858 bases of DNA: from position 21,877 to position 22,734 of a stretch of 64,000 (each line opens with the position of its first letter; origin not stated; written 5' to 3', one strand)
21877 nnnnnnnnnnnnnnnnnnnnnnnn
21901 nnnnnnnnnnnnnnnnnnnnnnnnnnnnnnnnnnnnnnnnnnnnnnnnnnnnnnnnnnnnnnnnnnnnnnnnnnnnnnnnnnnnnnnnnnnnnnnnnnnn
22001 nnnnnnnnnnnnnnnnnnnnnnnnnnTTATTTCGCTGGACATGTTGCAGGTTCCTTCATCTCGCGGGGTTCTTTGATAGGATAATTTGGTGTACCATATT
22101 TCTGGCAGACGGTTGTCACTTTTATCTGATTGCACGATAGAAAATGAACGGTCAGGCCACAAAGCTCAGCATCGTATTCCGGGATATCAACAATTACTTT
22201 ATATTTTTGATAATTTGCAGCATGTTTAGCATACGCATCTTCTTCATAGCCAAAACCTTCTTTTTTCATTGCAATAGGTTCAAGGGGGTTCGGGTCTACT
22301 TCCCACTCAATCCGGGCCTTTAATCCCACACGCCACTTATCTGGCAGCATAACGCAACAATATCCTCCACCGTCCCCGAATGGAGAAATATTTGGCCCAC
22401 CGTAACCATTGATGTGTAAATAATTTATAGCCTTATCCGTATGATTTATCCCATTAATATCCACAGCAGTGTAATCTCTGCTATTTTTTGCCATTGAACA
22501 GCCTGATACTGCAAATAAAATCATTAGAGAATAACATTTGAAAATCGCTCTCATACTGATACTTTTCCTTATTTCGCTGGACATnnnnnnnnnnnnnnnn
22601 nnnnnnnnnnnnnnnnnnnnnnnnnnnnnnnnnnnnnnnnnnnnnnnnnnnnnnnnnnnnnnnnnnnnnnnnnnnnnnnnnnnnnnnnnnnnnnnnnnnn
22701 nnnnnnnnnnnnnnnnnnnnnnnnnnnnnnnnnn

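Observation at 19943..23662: Tle1-like lipase effector preceded by a tandem triplicated, mosaic lipoprotein immunity array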

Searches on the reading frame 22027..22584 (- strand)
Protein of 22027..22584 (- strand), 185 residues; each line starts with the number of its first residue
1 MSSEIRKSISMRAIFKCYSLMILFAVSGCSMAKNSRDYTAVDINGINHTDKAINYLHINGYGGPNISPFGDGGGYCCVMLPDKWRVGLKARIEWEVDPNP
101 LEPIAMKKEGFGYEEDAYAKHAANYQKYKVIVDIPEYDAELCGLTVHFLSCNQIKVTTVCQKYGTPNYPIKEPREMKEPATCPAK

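Call 12: search_protein_families(proteins=[window:22027-22584:-], library=ncbifam)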
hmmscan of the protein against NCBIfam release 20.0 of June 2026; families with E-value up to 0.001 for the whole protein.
window:22027-22584:- (185 aa): 1 family
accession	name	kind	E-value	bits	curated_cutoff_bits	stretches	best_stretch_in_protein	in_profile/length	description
NF053804.1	Tli1a_fam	hypoth_equivalog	3e-62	209.2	110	1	27-183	2-155/155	Tli1a family immunity protein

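Call 29: find_homologous_proteins(query=window:22027-22554:-, max_evalue=1e-10)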
Query window:22027-22554:- (175 aa): 240 proteins with E <= 1e-10 among 243 candidates; the best 120 are listed.
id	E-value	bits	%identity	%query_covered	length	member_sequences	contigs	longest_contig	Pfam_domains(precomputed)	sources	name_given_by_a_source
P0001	1.9e-105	369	89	100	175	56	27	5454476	PF11745.14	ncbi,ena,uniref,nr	ncbi:DUF3304 domain-containing protein [Escherichia coli]|uniref:DUF3304 domain-containing protein n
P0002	5.2e-95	335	83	100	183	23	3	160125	PF11745.14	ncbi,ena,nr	ncbi:DUF3304 domain-containing protein [Escherichia coli]|nr:DUF3304 domain-containing protein [Esch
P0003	1.2e-93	330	83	100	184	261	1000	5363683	PF11745.14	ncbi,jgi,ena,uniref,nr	ncbi:DUF3304 domain-containing protein [Escherichia coli]|jgi:hypothetical protein|uniref:Protein of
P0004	6.3e-86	305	77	100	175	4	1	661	PF11745.14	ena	-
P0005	5.3e-85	302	75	100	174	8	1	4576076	PF11745.14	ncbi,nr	ncbi:DUF3304 domain-containing protein [Escherichia coli]|nr:DUF3304 domain-containing protein [Esch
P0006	2.6e-83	297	75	100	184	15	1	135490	PF11745.14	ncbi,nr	ncbi:hypothetical protein CRU79_19680 [Escherichia sp. E4385]|nr:hypothetical protein CRU79_19680 [E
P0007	7.6e-83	295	73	100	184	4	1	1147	PF11745.14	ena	-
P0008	9.0e-78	278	70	94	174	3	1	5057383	PF11745.14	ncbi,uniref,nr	ncbi:DUF3304 domain-containing protein [Erwinia rhapontici]|uniref:DUF3304 domain-containing protein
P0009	5.4e-77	276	77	89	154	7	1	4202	PF11745.14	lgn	-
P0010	2.6e-76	274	75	95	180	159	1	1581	PF11745.14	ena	-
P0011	4.6e-74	266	66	94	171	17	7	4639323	PF11745.14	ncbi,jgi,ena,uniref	ncbi:DUF3304 domain-containing protein [Erwinia aphidicola]|uniref:DUF3304 domain-containing protein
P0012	2.8e-72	261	69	95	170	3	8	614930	PF11745.14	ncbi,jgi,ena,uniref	ncbi:DUF3304 domain-containing protein [Pantoea vagans]|uniref:DUF3304 domain-containing protein n=1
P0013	4.8e-71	257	61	100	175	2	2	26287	PF11745.14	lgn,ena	-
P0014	1.5e-70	255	63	100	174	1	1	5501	PF11745.14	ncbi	ncbi:MAG: DUF3304 domain-containing protein [Kluyvera sp.]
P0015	5.7e-69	250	60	99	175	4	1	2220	PF11745.14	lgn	-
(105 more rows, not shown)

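Call 30: search_solved_structures(query=window:22027-22554:-, max_evalue=1)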
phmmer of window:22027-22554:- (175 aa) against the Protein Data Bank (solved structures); distinct sequences matched with E-value up to 1: 0.

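Call 33: find_encoding_contigs(protein=P0001, flank=5000, max_places=4)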
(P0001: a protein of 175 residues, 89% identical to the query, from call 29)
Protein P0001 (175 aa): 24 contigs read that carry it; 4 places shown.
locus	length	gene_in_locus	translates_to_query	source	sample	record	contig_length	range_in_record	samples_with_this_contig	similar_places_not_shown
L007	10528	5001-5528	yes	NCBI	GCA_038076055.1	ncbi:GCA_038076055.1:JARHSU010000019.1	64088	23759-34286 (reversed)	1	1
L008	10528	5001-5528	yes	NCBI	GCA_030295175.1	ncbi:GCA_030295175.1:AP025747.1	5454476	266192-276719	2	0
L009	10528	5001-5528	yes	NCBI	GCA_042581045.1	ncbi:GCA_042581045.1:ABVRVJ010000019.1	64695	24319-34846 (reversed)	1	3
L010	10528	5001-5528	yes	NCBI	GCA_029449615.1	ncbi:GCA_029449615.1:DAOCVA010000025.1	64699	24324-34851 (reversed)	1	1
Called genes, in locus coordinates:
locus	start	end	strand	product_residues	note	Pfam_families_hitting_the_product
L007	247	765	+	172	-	PF05638:T6SS_HCP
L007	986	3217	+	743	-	PF05954:Phage_GPD, PF04717:Phage_base_V, PF22178:Gp5_trimer_C, PF06715:Gp5_C (faint), PF22178:Gp5_trimer_C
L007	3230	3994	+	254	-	PF13503:DUF4123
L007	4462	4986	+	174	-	PF11745:DUF3304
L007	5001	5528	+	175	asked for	PF11745:DUF3304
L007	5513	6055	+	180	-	PF11745:DUF3304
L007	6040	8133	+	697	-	PF09994:T6SS_Tle1-like_cat, PF22137:T6SS_Tle1-like_C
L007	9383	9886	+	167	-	-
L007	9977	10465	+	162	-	PF11072:DUF2859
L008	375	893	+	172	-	PF05638:T6SS_HCP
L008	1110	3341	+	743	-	PF05954:Phage_GPD, PF04717:Phage_base_V, PF22178:Gp5_trimer_C, PF06715:Gp5_C (faint), PF22178:Gp5_trimer_C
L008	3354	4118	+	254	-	PF13503:DUF4123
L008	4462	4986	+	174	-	PF11745:DUF3304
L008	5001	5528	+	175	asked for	PF11745:DUF3304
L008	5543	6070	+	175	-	PF11745:DUF3304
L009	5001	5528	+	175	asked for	PF11745:DUF3304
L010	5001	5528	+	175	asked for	PF11745:DUF3304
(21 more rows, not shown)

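Call 34: find_encoding_contigs(protein=P0002, flank=5000, max_places=3)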
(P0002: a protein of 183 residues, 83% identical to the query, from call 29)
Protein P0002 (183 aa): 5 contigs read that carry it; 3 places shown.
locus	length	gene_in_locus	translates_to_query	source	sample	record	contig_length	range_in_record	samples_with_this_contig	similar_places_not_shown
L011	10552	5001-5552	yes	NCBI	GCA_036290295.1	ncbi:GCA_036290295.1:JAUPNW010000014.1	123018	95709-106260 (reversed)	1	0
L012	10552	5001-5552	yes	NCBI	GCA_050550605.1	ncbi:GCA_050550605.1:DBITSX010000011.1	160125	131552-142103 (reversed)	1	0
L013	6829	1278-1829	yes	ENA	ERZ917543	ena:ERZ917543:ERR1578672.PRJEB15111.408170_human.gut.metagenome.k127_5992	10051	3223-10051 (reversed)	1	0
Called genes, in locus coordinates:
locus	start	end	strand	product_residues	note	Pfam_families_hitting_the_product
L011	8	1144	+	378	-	PF13808:DDE_Tnp_1_assoc, PF01609:DDE_Tnp_1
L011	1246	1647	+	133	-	-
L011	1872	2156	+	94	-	PF05488:PAAR_motif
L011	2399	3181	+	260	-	PF01471:PG_binding_1, PF01551:Peptidase_M23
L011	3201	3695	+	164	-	-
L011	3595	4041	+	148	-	PF13503:DUF4123 (weak)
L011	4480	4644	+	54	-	-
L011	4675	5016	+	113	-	PF11745:DUF3304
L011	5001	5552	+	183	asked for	PF11745:DUF3304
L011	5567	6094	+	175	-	PF11745:DUF3304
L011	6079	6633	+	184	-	PF11745:DUF3304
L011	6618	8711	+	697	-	PF09994:T6SS_Tle1-like_cat, PF22137:T6SS_Tle1-like_C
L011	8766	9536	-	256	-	PF00795:CN_hydrolase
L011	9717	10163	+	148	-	PF08816:Ivy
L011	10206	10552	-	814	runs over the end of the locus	PF02771:Acyl-CoA_dh_N, PF02770:Acyl-CoA_dh_M, PF00441:Acyl-CoA_dh_1, PF09317:ACDH_C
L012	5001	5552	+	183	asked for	PF11745:DUF3304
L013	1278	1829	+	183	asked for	PF11745:DUF3304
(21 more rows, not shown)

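Call 48: predict_structure(alignment_id=A2)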
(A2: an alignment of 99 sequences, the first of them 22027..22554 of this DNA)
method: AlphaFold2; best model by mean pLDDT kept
length: 175 residues; sequences in the alignment: 99
mean_pLDDT: 84.9   pTM: 0.74
mean pLDDT of the five models: 84.9, 84.6, 84.3, 83.4, 83.0
residues with pLDDT >= 90: 95; 70-90: 49; 50-70: 25; < 50: 6
segments of 3 or more residues with pLDDT < 50: 20-25
pLDDT, mean of each block of 10 residues (from residue 1): 73 62 53 92 95 94 83 73 96 96 96 97 77 88 90 86 94 82
secondary structure, 60 per line:
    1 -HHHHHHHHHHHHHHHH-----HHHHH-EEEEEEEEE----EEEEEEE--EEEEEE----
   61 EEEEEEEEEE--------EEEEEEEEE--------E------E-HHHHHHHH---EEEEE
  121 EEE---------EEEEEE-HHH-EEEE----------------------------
elements in order: H2-17 H23-27 E29-37 E42-48 E51-56 E61-70 E79-87 H105-112 E116-123 E133-138 E144-147

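Call 52: fold_search(model_id=the predicted structure, library=pdb)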
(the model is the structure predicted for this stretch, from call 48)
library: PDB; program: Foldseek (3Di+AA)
matches with E <= 10: 284; with E <= 0.001: 0
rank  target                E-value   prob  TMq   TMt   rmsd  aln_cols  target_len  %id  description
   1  1etb_2                1.1e-02  0.75  0.26  0.34   7.6       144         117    9  THE X-RAY CRYSTAL STRUCTURE REFINEMENTS OF NORMAL HUMAN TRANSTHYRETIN AND THE AMYLOIDOGENIC VAL 30-->MET VARIANT TO 1. (released 1995-01-26)
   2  7ekz                  2.7e-02  0.35  0.22  0.23  17.6       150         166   14  Structural and functional insights into Hydra Actinoporin-Like Toxin 1 (HALT-1) (released 2022-02-16)
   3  2g3z_B                2.8e-02  0.35  0.22  0.30  11.2       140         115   10  Crystal structure of Transthyretin mutant I84A at low pH (released 2007-01-16)
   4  1bz8_A                2.8e-02  0.33  0.23  0.29  10.5       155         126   10  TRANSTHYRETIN (DEL VAL122) (released 1998-11-11)
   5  1sok_B                3.6e-02  0.35  0.22  0.30  10.4       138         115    9  Crystal structure of the transthyretin mutant A108Y/L110E solved in space group p21212 (released 2004-07-06)
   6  1e3f_B                4.2e-02  0.33  0.22  0.30  10.4       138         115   10  Structure of human transthyretin complexed with bromophenols: a new mode of binding (released 2000-08-29)
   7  1z7j_B                6.3e-02  0.38  0.23  0.29   7.9       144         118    8  Human transthyretin (also called prealbumin) complex with 3, 3',5,5'-tetraiodothyroacetic acid (t4ac) (released 2005-06-07)
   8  4jde_A                6.7e-02  0.57  0.30  0.35   9.3       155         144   10  Crystal structure of PUD-1/PUD-2 heterodimer (released 2013-11-06)
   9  5h0y                  7.1e-02  0.51  0.28  0.38   7.3       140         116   11  Crystal structure of H88Y mutated human transthyretin (released 2017-06-14)
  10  2b14_B                8.9e-02  0.18  0.20  0.27  10.3       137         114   11  The crystal structure of 2,4-dinitrophenol in complex with the amyloidogenic variant Transthyretin Leu 55 Pro (released 2006-07-18)
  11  1ttr_B                9.4e-02  0.21  0.20  0.26   9.9       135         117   11  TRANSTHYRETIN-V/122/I CARDIOMYOPATHIC MUTANT (released 1996-10-14)
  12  2mca_MODEL_1_A        1.2e-01  0.84  0.34  0.51   5.8       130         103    6  NMR structure of the protein YP_002937094.1 from Eubacterium rectale (released 2013-09-04)
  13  2pab_A                1.2e-01  0.15  0.19  0.25  10.2       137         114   12  STRUCTURE OF PREALBUMIN, SECONDARY, TERTIARY AND QUATERNARY INTERACTIONS DETERMINED BY FOURIER REFINEMENT AT 1.8 ANGST (released 1977-10-24)
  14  5dej_B                1.3e-01  0.20  0.21  0.27   9.5       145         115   10  Transthyretin natural mutant A19D (released 2016-08-31)
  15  5a9d_A                1.3e-01  0.85  0.32  0.31   8.3       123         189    9  Crystal structure of the extracellular domain of PepT1 (released 2015-09-09)
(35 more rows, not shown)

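Call 84: search_protein_families(proteins=[window:22027-22554:-], library=padloc, max_evalue=0.01)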
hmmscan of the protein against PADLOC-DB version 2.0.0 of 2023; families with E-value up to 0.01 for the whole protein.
window:22027-22554:- (175 aa): 0 families
